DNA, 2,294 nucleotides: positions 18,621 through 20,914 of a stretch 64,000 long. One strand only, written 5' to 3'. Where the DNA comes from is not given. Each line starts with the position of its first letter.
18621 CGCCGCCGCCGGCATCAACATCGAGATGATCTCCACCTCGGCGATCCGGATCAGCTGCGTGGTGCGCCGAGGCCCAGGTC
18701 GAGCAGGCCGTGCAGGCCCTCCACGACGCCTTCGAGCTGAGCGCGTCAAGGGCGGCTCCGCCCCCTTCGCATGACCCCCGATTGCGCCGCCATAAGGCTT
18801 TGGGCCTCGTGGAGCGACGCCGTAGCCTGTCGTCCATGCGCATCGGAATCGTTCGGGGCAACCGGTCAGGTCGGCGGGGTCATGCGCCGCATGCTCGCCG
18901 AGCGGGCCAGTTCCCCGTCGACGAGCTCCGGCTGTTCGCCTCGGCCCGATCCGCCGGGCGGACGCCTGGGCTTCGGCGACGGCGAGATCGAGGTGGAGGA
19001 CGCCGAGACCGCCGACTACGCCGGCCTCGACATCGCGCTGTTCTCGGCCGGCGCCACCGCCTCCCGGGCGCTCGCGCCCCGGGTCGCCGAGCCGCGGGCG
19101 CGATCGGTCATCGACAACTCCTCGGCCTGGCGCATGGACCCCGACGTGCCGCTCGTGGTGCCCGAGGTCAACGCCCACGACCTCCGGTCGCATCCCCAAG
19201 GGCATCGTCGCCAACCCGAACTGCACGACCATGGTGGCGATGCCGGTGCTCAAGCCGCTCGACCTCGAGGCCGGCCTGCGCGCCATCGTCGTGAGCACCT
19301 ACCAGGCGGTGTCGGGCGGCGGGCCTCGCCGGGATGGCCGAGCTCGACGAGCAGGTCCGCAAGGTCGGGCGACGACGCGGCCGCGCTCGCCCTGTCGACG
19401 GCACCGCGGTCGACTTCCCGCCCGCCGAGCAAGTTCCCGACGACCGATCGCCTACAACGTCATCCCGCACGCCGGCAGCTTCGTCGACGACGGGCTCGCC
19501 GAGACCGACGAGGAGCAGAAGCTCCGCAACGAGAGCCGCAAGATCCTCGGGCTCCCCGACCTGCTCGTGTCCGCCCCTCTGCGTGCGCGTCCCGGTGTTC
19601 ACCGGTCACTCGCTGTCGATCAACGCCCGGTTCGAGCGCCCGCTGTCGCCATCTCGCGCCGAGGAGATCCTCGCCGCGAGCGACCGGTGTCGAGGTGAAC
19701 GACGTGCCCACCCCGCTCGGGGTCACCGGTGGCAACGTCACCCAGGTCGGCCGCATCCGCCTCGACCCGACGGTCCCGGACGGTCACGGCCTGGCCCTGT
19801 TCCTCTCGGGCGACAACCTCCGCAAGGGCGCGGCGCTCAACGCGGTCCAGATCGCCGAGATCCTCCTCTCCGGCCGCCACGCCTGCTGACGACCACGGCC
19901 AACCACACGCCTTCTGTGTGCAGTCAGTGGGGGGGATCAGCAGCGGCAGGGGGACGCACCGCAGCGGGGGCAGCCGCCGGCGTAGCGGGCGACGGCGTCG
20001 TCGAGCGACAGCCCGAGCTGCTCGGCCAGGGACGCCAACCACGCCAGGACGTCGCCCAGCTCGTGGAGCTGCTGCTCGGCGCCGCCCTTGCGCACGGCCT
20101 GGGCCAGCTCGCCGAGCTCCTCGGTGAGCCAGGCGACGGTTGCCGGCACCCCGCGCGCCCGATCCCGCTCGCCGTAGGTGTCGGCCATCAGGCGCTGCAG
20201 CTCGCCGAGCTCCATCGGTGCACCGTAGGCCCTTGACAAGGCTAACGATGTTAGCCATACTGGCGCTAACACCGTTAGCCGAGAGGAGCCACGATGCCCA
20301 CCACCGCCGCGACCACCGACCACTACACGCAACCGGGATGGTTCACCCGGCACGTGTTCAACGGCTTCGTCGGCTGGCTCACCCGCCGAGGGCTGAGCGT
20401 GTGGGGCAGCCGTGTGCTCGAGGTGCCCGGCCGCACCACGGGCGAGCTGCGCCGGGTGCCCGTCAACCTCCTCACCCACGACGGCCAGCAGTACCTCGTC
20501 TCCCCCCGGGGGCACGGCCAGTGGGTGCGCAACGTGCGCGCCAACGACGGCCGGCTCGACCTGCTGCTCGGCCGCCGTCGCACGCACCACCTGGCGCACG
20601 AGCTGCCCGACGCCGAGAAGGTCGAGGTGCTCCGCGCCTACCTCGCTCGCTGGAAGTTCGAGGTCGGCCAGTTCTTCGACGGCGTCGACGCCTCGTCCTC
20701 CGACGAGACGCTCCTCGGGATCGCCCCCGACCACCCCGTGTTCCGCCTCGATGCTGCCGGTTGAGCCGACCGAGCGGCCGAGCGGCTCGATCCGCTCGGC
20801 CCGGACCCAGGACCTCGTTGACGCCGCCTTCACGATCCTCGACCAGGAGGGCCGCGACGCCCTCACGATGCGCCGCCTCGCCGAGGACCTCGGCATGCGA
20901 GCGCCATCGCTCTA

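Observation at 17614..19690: ask-asd is peppered with single-base indels although every peptide segment is still recognisable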

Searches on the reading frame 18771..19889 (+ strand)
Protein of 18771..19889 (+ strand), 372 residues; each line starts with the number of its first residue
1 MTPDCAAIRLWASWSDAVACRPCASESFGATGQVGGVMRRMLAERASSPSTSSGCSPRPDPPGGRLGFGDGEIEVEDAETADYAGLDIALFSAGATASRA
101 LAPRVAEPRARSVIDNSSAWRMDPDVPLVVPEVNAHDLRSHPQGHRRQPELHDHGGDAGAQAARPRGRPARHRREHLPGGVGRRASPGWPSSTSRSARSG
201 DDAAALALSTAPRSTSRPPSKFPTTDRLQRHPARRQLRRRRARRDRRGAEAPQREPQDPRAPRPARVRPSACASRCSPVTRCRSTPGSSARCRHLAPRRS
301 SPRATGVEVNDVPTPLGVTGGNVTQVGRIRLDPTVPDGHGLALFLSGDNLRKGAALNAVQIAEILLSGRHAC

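Call 51: find_encoding_contigs(protein=window:18771-19889:+, flank=3000, max_places=6)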
Protein window:18771-19889:+ (372 aa): no gene with exactly this product is on record in the collection.

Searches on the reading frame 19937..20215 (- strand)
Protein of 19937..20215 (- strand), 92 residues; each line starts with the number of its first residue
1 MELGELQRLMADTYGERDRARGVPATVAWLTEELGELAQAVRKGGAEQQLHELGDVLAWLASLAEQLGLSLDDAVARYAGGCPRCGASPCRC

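Call 27: find_encoding_contigs(protein=window:19937-20215:-, flank=10000, max_places=10)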
Protein window:19937-20215:- (92 aa): no gene with exactly this product is on record in the collection.

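Call 40: search_protein_families(library=pfam, proteins=[window:19937-20215:-], max_evalue=0.001)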
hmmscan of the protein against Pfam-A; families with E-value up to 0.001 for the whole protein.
window:19937-20215:- (92 aa): 2 families
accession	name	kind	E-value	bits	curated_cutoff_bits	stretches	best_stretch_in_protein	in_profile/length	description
PF03819.22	MazG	-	4e-10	40.3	22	1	25-77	5-61/74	MazG nucleotide pyrophosphohydrolase domain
PF01503.22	PRA-PH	-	4.9e-05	24.1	21.3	1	21-75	27-79/86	Phosphoribosyl-ATP pyrophosphohydrolase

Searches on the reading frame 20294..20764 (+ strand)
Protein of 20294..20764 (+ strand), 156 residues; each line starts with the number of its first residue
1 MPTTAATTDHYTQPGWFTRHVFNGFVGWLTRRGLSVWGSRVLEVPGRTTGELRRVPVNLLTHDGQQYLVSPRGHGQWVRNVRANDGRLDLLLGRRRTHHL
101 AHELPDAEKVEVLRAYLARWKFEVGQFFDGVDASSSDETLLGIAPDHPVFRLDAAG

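Call 28: find_encoding_contigs(protein=window:20294-20764:+, flank=10000, max_places=10)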
Protein window:20294-20764:+ (156 aa): 1 contig read that carries it; 1 place shown.
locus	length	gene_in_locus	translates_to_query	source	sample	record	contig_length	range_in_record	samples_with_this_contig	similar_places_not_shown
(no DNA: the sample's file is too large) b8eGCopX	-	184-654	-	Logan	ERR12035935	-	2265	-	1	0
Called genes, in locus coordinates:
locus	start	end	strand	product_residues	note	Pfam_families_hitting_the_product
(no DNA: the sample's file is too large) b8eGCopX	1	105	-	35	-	?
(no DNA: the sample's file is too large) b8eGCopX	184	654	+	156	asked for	PF04075:F420H2_quin_red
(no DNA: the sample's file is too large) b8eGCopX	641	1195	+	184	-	PF00440:TetR_N (weak), PF13305:TetR_C_33 (weak)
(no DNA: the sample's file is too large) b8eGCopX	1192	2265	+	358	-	?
